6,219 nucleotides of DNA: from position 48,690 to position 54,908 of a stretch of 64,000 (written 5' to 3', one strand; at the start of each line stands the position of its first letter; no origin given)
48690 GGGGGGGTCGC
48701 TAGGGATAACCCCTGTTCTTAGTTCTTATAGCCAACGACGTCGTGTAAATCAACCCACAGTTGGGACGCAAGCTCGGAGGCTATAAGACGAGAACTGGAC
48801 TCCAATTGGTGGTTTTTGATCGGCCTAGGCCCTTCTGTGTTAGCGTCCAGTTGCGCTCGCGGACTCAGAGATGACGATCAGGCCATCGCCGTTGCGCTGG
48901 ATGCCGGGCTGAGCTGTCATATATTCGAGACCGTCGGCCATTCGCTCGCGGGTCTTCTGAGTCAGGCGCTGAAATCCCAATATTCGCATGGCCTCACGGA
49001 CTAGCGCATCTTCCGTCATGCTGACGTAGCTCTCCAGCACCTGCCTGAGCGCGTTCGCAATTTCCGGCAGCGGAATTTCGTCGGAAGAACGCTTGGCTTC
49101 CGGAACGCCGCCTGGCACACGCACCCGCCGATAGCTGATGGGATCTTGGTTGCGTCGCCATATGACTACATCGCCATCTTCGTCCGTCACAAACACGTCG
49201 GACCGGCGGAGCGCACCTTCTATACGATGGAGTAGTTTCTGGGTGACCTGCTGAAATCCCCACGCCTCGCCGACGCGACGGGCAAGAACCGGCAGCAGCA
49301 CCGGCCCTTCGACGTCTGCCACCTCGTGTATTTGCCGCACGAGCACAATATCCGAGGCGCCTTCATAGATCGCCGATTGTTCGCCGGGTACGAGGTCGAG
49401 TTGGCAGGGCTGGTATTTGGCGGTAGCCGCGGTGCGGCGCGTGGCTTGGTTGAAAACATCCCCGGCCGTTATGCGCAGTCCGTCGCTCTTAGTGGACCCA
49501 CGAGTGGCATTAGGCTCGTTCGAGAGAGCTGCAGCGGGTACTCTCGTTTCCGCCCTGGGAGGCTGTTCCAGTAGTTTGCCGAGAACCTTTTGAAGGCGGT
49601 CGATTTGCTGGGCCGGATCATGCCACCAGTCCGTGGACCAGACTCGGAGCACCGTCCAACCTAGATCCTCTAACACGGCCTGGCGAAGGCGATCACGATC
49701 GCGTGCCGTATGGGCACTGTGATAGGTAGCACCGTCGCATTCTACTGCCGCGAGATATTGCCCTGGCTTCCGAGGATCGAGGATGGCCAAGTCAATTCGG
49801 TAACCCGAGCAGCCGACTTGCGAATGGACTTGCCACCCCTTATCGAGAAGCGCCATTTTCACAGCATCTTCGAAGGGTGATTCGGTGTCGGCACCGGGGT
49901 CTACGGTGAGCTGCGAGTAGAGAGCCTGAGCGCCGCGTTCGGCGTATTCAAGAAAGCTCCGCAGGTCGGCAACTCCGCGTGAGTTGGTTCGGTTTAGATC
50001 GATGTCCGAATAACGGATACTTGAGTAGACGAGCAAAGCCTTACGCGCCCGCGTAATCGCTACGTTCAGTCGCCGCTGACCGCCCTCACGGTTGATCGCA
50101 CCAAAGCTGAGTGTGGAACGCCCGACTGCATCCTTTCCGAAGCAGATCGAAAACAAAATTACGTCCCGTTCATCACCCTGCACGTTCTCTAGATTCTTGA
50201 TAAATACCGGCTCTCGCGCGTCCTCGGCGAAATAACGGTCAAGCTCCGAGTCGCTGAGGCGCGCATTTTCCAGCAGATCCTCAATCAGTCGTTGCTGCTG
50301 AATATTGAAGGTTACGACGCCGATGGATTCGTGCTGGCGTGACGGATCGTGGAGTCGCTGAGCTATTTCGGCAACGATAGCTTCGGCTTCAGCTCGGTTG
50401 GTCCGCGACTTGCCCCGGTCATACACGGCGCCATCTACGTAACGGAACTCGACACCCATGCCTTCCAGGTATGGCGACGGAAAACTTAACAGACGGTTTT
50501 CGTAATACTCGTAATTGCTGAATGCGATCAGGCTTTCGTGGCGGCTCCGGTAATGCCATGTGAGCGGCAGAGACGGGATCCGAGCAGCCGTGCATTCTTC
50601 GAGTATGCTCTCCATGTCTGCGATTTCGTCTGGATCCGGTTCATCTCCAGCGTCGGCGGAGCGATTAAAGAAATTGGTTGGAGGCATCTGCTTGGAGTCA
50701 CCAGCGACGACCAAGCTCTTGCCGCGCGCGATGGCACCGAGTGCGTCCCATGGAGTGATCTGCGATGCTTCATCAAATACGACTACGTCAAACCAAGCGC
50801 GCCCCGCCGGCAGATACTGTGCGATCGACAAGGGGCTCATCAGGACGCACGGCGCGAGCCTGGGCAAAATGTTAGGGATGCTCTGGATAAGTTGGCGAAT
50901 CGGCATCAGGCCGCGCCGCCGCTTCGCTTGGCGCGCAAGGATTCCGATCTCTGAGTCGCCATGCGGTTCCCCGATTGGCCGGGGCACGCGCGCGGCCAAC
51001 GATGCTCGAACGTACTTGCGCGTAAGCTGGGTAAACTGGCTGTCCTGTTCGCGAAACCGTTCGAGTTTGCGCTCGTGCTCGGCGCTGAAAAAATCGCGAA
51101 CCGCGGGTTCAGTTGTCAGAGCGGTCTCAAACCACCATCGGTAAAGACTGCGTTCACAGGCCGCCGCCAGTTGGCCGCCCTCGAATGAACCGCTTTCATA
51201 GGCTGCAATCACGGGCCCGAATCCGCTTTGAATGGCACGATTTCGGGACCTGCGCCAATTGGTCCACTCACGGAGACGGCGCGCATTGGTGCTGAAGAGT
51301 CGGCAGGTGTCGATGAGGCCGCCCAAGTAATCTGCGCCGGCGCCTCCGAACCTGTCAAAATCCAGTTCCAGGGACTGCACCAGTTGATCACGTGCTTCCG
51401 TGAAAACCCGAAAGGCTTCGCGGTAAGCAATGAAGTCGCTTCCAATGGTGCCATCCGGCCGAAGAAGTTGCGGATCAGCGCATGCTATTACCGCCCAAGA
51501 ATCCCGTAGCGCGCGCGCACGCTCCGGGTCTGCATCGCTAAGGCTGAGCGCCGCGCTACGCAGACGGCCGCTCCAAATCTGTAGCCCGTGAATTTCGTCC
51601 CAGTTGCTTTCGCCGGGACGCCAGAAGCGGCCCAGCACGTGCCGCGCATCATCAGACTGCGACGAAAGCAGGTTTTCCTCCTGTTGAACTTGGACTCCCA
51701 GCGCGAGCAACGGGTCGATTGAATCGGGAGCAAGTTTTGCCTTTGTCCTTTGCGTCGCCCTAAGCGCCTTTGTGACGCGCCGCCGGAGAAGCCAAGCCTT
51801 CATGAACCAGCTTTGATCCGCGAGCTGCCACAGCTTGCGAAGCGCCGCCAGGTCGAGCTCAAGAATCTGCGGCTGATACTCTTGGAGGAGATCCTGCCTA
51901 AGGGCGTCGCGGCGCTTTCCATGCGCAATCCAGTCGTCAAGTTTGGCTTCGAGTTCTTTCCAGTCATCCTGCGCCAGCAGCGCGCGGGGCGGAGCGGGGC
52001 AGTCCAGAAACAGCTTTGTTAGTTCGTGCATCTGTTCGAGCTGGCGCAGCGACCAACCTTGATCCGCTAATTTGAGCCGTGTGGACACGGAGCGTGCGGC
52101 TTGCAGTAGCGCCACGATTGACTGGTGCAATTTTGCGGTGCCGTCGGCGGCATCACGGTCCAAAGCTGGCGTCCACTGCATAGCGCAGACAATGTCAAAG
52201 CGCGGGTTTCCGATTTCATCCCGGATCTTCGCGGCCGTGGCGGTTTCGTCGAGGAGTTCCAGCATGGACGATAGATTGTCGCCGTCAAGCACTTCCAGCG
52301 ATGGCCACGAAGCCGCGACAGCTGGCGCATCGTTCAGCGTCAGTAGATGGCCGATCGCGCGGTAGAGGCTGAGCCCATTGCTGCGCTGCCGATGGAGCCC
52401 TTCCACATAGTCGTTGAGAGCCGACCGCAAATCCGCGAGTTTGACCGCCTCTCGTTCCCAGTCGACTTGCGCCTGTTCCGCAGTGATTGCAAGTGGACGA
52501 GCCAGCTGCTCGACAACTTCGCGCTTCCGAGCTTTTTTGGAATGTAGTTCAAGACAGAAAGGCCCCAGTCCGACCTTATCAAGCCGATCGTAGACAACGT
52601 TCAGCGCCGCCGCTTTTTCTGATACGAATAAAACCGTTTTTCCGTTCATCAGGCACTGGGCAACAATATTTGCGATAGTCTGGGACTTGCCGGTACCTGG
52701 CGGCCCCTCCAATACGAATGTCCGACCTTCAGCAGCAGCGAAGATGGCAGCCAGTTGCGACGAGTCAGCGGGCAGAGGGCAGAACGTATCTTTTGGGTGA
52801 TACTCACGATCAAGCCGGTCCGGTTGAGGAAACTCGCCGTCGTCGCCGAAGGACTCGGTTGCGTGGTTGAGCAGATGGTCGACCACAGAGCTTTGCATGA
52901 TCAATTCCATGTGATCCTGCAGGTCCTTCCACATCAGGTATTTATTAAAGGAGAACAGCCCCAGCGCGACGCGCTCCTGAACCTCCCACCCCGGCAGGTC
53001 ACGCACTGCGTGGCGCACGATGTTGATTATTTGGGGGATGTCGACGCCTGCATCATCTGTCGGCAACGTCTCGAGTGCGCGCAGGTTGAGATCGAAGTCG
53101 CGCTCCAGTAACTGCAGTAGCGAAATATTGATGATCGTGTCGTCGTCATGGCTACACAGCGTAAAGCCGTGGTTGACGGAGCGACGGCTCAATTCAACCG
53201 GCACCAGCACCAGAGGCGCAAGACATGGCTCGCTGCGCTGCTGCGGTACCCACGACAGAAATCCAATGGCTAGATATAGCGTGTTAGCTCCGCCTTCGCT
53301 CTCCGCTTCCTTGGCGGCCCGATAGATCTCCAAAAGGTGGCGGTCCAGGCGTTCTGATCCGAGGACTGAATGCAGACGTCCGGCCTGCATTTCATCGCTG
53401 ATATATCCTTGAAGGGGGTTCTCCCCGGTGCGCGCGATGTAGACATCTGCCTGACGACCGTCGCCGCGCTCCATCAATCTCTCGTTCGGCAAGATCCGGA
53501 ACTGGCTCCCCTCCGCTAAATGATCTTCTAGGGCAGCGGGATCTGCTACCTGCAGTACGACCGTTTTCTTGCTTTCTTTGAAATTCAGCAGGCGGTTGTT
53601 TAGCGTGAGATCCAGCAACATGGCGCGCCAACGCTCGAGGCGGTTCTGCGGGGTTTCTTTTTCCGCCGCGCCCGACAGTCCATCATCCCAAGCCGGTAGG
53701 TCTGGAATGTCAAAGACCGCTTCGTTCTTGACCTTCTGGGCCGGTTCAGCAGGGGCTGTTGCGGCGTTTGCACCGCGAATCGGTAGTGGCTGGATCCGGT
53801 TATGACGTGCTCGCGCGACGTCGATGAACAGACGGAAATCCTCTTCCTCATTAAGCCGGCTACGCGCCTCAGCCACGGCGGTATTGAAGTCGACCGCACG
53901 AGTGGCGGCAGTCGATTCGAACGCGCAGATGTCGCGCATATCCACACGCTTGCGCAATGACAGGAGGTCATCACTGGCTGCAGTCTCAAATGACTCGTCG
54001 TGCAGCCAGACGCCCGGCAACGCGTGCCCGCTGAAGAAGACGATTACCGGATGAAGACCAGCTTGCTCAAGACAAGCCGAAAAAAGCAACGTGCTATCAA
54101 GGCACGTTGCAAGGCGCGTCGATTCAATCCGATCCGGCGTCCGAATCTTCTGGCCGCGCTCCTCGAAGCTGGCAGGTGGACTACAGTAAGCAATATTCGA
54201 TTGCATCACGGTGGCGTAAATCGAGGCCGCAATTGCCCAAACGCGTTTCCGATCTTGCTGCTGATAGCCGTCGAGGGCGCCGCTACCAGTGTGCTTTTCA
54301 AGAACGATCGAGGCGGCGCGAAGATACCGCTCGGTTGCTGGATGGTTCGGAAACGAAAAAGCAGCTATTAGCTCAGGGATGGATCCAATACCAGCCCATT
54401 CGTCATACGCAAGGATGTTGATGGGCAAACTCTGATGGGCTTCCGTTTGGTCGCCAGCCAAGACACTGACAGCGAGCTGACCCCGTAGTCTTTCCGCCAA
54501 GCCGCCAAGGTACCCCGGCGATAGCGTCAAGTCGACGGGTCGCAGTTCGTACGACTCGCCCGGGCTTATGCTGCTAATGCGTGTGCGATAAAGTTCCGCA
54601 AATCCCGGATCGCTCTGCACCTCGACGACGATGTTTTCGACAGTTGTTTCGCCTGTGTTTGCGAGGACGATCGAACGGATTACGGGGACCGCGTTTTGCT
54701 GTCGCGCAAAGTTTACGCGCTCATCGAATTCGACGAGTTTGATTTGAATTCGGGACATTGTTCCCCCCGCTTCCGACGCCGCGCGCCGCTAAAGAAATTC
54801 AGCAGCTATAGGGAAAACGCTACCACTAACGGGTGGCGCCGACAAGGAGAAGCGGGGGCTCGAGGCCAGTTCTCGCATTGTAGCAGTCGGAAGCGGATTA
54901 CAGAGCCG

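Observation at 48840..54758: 1972-aa helicase-nuclease giant with an N-terminal transglutaminase-like module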

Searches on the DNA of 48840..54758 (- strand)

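Call 43: search_dna_similar(query=L082:7983-13973:+, collection=ecoli_genomes, mode=near, max_rows=10)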
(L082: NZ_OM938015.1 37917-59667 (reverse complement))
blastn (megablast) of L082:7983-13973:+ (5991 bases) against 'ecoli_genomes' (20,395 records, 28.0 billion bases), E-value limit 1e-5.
No match.

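Call 54: search_dna_similar(query=L082:9900-13800:+, collection=ecoli_genomes, mode=distant, max_rows=12)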
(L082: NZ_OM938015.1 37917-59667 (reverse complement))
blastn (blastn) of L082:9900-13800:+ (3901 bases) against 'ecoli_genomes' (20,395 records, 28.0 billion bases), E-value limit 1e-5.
No match.
